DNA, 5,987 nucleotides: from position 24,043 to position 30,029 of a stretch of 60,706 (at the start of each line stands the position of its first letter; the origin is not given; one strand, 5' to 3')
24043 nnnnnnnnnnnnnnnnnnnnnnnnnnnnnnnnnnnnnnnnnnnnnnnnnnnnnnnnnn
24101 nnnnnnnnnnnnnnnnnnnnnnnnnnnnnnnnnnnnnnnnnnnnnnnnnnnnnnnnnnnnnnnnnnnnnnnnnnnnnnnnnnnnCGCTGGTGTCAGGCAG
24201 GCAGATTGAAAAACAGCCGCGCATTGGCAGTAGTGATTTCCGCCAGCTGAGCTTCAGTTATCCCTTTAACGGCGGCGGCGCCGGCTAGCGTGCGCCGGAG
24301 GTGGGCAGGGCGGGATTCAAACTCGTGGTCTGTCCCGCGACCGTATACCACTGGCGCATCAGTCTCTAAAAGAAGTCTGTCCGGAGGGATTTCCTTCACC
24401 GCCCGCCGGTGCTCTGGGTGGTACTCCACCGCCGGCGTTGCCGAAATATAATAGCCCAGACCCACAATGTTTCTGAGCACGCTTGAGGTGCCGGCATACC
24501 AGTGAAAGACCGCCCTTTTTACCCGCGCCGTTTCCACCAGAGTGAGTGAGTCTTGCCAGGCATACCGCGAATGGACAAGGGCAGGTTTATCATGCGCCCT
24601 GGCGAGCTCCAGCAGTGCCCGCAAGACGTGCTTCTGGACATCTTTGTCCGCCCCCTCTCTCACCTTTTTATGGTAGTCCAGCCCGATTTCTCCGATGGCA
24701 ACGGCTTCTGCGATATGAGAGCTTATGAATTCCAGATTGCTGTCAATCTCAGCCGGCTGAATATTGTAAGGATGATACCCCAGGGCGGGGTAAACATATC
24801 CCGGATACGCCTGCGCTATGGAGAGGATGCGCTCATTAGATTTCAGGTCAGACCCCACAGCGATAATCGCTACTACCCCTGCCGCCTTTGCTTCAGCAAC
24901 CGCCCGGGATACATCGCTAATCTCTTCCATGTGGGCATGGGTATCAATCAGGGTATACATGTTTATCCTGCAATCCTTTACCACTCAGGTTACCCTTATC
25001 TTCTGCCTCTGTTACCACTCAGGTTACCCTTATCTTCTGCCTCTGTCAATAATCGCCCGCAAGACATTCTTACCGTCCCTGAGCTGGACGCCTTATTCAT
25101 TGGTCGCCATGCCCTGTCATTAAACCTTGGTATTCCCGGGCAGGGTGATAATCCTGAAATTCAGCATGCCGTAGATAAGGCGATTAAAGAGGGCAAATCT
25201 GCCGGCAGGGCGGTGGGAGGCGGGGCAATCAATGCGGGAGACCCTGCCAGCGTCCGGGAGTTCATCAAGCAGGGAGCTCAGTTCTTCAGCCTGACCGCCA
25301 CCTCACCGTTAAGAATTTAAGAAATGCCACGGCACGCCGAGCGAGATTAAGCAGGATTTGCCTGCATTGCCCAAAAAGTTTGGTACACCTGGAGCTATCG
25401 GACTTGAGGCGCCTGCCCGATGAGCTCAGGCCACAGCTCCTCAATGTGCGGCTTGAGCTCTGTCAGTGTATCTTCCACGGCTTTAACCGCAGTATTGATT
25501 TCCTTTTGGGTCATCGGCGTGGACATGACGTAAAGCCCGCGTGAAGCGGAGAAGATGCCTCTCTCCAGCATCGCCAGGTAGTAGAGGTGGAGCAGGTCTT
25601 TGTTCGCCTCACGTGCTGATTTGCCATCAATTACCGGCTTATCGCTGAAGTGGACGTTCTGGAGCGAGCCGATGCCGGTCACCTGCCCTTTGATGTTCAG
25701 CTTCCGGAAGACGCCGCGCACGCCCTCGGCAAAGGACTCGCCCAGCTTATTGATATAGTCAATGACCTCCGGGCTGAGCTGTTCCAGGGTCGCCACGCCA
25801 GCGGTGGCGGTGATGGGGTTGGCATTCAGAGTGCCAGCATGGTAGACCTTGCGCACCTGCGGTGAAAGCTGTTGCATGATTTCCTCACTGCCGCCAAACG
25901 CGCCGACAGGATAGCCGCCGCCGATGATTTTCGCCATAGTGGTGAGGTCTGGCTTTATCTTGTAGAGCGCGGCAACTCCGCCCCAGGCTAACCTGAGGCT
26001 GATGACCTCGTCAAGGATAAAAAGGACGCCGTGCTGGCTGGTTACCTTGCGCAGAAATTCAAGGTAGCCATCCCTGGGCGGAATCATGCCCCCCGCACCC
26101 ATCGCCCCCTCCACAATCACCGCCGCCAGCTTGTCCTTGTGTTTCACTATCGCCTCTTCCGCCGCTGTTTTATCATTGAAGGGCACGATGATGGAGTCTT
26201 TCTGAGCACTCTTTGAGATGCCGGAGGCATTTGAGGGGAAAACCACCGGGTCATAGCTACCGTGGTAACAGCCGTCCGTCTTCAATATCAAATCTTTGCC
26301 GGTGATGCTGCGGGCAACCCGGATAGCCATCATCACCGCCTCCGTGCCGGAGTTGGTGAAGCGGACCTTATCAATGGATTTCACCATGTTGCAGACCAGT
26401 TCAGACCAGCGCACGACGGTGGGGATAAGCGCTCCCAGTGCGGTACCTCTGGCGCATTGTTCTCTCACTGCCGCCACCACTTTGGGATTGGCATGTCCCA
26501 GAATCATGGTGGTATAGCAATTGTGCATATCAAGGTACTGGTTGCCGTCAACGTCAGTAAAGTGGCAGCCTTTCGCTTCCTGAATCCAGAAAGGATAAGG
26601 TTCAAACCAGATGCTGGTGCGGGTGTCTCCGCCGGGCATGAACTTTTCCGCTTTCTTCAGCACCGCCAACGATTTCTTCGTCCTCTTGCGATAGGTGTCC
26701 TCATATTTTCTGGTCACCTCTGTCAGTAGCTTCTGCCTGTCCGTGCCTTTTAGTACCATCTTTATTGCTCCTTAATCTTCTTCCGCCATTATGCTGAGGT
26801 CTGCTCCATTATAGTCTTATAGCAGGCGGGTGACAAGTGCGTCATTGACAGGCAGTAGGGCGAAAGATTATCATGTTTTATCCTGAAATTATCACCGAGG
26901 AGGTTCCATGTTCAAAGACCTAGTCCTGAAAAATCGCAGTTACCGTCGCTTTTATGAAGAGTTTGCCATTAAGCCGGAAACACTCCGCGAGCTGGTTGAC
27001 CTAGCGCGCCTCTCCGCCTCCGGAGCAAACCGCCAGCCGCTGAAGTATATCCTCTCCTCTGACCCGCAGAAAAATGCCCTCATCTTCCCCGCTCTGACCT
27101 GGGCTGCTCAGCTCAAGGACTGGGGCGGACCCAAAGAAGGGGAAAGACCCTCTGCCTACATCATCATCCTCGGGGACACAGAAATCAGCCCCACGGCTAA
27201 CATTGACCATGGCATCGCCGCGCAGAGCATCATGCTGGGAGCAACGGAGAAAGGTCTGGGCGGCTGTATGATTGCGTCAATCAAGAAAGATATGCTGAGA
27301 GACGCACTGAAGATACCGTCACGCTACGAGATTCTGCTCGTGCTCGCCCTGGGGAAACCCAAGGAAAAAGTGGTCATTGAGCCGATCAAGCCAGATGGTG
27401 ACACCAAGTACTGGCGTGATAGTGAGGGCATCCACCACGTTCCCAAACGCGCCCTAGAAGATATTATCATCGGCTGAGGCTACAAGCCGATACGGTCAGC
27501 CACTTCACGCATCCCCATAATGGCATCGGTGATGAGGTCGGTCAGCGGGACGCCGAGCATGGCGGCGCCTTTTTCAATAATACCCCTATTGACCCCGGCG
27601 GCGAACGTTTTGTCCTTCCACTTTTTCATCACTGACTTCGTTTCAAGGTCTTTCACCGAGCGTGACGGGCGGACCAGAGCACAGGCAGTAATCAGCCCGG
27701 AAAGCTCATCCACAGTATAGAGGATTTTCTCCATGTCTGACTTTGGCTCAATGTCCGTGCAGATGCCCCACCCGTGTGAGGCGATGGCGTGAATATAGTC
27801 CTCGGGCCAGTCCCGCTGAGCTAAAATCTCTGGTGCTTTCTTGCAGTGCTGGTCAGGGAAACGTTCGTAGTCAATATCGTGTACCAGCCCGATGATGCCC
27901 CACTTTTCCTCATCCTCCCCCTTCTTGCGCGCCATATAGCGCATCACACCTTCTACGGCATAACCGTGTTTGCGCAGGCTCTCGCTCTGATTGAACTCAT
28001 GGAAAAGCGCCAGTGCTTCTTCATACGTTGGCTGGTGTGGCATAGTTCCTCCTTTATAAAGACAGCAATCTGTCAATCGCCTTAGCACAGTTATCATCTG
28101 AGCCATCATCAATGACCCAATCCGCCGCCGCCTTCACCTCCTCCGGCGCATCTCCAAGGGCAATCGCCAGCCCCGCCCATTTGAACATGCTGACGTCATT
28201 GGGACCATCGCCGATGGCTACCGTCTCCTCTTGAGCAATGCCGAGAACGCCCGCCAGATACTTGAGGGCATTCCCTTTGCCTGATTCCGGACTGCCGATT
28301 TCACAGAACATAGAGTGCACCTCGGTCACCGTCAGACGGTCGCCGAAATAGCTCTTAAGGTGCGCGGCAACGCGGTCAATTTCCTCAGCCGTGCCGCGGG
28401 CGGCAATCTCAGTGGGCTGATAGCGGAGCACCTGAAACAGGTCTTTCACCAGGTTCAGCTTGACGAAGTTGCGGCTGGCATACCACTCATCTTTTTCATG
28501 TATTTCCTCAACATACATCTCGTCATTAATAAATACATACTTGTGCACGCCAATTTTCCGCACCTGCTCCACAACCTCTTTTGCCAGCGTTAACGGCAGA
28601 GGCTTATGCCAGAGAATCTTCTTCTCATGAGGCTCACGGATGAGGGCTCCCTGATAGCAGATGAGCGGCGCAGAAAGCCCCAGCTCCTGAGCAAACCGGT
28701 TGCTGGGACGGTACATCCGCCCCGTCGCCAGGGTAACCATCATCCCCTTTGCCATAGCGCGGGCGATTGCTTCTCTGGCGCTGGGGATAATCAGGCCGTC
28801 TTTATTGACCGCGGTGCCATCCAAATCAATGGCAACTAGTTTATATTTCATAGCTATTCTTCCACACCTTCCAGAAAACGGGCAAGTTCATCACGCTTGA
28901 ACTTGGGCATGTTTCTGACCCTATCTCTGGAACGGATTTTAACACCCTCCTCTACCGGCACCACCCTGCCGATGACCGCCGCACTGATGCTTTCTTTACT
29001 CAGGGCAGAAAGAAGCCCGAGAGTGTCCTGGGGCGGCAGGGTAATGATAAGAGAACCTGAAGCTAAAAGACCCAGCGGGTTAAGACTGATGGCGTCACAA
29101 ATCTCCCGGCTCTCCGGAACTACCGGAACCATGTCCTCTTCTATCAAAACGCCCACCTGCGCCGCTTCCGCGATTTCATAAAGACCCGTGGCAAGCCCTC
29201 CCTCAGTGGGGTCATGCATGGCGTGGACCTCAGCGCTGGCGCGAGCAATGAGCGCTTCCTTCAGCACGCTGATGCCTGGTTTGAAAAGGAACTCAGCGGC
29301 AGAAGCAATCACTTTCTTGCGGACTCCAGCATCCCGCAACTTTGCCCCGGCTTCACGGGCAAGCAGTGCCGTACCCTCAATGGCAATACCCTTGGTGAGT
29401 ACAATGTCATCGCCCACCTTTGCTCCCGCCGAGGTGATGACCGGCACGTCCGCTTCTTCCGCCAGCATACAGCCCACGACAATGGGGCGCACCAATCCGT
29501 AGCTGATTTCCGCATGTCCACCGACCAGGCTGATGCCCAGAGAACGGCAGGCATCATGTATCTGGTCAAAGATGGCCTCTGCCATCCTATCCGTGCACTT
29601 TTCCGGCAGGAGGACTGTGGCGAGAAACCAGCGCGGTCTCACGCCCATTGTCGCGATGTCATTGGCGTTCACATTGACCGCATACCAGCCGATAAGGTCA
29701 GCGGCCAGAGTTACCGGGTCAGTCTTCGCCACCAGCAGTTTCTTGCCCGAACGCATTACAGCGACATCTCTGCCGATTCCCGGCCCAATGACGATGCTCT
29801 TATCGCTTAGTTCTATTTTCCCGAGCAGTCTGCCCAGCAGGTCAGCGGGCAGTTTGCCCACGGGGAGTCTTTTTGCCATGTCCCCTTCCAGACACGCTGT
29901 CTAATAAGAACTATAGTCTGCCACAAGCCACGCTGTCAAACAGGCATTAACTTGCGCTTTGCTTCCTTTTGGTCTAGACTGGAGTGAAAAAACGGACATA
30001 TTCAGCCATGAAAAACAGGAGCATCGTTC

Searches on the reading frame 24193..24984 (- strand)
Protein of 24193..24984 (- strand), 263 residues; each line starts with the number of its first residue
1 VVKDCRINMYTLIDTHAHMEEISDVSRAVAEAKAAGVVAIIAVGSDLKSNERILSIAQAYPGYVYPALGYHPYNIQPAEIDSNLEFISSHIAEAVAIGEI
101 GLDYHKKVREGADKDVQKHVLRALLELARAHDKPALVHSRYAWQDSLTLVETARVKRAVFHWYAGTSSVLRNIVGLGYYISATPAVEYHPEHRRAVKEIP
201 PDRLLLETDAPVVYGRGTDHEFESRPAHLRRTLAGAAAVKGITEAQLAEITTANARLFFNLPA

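Call 78: search_protein_families(library=pfam, proteins=[window:24193-24984:-], max_evalue=0.0001)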
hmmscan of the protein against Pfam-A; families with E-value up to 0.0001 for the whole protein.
window:24193-24984:- (263 aa): 1 family
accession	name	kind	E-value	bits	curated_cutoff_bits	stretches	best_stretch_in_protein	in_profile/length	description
PF01026.27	TatD_DNase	-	8.6e-59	199.4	27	1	13-260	1-253/253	TatD related DNase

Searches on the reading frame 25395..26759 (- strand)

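Call 78: search_protein_families(library=pfam, proteins=[window:25395-26759:-], max_evalue=0.0001)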
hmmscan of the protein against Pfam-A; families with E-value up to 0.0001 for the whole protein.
window:25395-26759:- (454 aa): 1 family
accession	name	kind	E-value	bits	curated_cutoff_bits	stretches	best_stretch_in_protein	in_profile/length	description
PF00202.27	Aminotran_3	-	3.8e-58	197.5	30.5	1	55-408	9-375/403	Aminotransferase class-III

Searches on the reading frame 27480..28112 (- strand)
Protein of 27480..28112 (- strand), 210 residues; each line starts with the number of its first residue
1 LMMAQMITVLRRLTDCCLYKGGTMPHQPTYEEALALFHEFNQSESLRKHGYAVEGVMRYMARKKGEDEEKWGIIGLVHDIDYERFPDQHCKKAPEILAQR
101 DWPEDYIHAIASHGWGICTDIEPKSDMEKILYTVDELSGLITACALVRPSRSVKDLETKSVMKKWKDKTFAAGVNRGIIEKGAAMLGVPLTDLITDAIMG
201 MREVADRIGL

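Call 78: search_protein_families(library=pfam, proteins=[window:27480-28112:-], max_evalue=0.0001)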
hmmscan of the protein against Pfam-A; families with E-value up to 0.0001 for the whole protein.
window:27480-28112:- (210 aa): 1 family
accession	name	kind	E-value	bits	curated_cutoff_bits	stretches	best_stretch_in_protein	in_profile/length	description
PF01966.28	HD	-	1.5e-06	28.9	22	1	49-114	4-86/116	HD domain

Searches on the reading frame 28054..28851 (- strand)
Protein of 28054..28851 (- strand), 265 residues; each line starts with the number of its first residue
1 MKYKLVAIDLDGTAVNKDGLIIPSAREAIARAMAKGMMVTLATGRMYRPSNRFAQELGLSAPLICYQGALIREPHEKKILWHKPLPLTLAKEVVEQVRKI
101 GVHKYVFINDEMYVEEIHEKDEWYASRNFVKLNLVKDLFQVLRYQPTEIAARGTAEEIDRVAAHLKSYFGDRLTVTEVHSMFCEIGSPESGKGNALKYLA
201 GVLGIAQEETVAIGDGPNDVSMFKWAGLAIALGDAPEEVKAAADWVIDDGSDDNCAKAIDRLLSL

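Call 78: search_protein_families(library=pfam, proteins=[window:28054-28851:-], max_evalue=0.0001)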
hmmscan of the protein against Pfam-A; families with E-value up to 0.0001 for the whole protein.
window:28054-28851:- (265 aa): 4 families
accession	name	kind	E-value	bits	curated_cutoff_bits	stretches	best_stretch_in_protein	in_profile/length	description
PF08282.18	Hydrolase_3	-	5e-60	203.8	20.9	1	6-259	1-255/255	haloacid dehalogenase-like hydrolase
PF05116.19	S6PP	-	1.1e-12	48.5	20.3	1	184-243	158-218/247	Sucrose-6F-phosphate phosphohydrolase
PF00702.32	Hydrolase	-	7.7e-12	46.4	26.4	1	3-227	1-191/191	haloacid dehalogenase-like hydrolase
PF12710.13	HAD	-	1.8e-05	25.7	27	0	191-224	150-189/189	haloacid dehalogenase-like hydrolase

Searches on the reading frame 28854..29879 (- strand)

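Call 78: search_protein_families(library=pfam, proteins=[window:28854-29879:-], max_evalue=0.0001)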
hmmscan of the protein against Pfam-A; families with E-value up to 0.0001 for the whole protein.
window:28854-29879:- (341 aa): 2 families
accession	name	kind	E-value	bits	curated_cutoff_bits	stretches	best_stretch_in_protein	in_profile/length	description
PF02769.27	AIRS_C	-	1.1e-20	74.8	23.1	1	154-311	1-150/156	AIR synthase related protein, C-terminal domain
PF00586.29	AIRS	-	9e-19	68.4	24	1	36-138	1-108/112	AIR synthase related protein, N-terminal domain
